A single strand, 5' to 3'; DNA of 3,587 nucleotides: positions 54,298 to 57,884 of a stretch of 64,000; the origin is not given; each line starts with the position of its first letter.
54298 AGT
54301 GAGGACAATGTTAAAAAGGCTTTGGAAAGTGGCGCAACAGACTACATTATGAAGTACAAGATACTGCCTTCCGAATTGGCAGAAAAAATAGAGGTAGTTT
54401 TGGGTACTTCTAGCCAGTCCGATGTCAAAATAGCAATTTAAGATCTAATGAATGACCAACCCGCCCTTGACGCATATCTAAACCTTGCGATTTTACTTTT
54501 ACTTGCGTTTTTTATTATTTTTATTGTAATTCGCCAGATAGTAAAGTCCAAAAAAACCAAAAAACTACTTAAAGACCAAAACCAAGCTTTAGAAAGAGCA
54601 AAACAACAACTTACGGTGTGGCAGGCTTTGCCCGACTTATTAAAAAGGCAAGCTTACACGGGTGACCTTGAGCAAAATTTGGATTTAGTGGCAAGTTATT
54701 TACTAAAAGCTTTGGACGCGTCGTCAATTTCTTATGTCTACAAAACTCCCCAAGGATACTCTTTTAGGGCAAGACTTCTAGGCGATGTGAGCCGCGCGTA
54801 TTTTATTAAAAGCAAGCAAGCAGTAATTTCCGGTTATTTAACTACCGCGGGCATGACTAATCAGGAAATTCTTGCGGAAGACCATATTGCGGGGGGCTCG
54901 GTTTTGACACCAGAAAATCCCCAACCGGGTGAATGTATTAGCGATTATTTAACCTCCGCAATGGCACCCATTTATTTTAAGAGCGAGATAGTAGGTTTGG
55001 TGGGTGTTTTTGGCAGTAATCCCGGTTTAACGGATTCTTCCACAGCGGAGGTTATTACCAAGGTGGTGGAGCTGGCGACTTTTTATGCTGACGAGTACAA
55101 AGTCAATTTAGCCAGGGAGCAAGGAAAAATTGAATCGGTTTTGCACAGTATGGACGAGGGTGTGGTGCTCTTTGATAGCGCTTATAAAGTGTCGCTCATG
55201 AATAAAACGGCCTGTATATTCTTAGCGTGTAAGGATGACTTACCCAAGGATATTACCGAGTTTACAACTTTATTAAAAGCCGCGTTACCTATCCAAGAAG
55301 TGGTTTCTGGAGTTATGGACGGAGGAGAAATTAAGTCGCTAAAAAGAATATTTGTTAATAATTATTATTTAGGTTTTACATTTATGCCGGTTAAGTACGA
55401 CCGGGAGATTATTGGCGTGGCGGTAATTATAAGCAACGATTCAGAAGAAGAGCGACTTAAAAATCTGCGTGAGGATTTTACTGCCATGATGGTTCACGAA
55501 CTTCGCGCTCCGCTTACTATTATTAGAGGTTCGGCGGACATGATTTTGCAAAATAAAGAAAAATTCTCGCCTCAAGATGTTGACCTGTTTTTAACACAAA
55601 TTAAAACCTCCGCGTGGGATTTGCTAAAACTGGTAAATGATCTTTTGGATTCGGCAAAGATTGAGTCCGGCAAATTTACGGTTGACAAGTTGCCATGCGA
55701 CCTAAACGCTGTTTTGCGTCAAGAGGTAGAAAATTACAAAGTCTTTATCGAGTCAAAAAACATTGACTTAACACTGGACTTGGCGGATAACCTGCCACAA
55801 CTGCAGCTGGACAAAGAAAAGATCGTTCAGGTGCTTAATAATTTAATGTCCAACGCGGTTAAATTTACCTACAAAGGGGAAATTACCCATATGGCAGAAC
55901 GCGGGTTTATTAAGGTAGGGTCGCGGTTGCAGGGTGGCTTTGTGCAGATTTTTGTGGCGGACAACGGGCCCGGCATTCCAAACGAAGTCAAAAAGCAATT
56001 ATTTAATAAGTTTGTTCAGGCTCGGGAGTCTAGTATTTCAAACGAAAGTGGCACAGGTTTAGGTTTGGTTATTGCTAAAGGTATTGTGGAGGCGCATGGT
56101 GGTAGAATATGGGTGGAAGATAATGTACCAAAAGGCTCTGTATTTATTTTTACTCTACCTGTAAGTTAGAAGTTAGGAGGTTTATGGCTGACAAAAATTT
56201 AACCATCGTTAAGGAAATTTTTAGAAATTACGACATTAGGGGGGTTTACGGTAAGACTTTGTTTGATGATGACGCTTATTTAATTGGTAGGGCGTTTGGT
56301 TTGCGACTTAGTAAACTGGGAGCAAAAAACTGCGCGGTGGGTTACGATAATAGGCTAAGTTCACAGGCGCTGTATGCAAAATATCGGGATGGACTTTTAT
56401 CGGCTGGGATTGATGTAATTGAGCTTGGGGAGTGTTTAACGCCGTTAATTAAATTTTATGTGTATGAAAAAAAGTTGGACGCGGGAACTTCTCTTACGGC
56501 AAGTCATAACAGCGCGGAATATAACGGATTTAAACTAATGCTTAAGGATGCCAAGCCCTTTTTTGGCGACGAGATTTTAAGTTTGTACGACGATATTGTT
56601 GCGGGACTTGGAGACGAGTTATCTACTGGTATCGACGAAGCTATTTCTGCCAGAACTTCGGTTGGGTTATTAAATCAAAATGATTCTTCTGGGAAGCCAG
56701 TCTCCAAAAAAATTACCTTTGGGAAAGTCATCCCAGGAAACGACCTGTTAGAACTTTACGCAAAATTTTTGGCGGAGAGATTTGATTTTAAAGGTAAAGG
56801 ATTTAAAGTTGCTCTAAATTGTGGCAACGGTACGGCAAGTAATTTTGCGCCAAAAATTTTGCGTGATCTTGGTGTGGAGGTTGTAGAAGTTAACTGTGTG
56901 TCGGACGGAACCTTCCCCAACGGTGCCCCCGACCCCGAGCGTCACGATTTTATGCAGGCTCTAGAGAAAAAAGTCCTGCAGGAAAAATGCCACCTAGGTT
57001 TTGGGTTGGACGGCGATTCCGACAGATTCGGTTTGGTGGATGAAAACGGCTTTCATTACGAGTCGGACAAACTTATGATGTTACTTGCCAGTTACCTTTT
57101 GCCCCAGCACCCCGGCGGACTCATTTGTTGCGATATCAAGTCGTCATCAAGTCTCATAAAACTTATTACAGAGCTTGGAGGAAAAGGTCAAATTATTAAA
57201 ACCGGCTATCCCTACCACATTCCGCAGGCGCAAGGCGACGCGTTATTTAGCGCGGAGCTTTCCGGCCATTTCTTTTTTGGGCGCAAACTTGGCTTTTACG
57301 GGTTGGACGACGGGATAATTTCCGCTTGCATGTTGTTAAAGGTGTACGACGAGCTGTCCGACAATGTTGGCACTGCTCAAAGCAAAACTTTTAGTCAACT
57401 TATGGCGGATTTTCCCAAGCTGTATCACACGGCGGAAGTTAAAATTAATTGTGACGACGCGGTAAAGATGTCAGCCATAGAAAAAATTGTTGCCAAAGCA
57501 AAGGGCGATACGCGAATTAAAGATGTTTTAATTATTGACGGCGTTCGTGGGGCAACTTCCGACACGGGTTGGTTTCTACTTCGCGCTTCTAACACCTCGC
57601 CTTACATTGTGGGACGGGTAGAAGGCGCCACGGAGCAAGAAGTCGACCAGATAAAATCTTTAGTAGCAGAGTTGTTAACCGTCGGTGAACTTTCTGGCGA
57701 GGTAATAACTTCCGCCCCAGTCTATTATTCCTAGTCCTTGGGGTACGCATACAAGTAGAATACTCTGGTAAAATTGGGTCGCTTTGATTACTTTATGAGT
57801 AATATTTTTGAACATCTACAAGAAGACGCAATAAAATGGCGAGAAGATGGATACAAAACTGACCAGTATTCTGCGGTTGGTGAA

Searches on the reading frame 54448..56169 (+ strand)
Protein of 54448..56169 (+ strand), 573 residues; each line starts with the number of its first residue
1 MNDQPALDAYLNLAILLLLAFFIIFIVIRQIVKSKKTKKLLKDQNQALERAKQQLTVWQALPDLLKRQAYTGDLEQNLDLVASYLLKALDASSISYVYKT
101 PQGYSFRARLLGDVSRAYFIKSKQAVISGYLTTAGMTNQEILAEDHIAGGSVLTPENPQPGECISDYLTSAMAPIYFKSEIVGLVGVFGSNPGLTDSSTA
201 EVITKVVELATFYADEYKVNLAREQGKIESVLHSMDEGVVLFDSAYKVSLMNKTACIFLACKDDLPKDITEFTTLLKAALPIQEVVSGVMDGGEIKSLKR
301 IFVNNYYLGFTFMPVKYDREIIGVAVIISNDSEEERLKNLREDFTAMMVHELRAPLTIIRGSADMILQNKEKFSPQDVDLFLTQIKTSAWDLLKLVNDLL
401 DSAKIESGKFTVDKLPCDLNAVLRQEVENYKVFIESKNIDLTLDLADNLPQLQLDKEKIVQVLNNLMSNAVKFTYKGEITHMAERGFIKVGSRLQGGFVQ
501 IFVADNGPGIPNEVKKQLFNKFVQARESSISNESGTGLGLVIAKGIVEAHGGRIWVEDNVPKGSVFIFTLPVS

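Call 94: search_protein_families(library=pfam, proteins=[window:54448-56169:+], max_evalue=0.00001)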
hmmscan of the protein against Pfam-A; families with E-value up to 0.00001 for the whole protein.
window:54448-56169:+ (573 aa): 2 families
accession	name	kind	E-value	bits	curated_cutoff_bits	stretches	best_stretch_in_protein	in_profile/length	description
PF02518.31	HATPase_c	-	4.4e-26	91.9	26.4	1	455-572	2-109/111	Histidine kinase-, DNA gyrase B-, and HSP90-like ATPase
PF00512.31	HisKA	-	5.8e-15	55.5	26.9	1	341-408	2-66/66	His Kinase A (phospho-acceptor) domain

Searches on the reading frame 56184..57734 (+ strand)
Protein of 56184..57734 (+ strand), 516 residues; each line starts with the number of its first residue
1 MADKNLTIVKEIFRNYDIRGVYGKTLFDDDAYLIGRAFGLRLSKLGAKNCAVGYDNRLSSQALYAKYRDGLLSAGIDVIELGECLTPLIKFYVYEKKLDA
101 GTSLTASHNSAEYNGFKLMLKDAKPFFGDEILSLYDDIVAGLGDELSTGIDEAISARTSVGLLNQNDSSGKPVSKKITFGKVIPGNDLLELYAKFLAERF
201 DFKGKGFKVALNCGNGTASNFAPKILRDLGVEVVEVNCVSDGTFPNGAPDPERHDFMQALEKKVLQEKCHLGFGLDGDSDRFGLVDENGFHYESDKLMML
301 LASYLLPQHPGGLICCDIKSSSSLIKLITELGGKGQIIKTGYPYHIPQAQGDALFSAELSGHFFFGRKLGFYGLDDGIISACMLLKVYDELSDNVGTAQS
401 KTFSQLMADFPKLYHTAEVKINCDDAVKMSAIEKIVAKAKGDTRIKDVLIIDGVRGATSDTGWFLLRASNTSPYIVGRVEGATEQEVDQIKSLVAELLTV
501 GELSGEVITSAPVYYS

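Call 94: search_protein_families(library=pfam, proteins=[window:56184-57734:+], max_evalue=0.00001)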
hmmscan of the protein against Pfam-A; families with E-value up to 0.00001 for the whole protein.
window:56184-57734:+ (516 aa): 4 families
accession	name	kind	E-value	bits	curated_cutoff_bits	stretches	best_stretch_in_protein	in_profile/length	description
PF02878.22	PGM_PMM_I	-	1.2e-26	93.5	22.5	1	11-136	2-129/138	Phosphoglucomutase/phosphomannomutase, alpha/beta/alpha domain I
PF02879.22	PGM_PMM_II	-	7.7e-26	91.1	29.3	1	192-289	3-103/103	Phosphoglucomutase/phosphomannomutase, alpha/beta/alpha domain II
PF02880.22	PGM_PMM_III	-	6.7e-12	46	20.7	1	294-412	2-113/115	Phosphoglucomutase/phosphomannomutase, alpha/beta/alpha domain III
PF00408.26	PGM_PMM_IV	-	3.2e-09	37.2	23.1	1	418-496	1-67/68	Phosphoglucomutase/phosphomannomutase, C-terminal domain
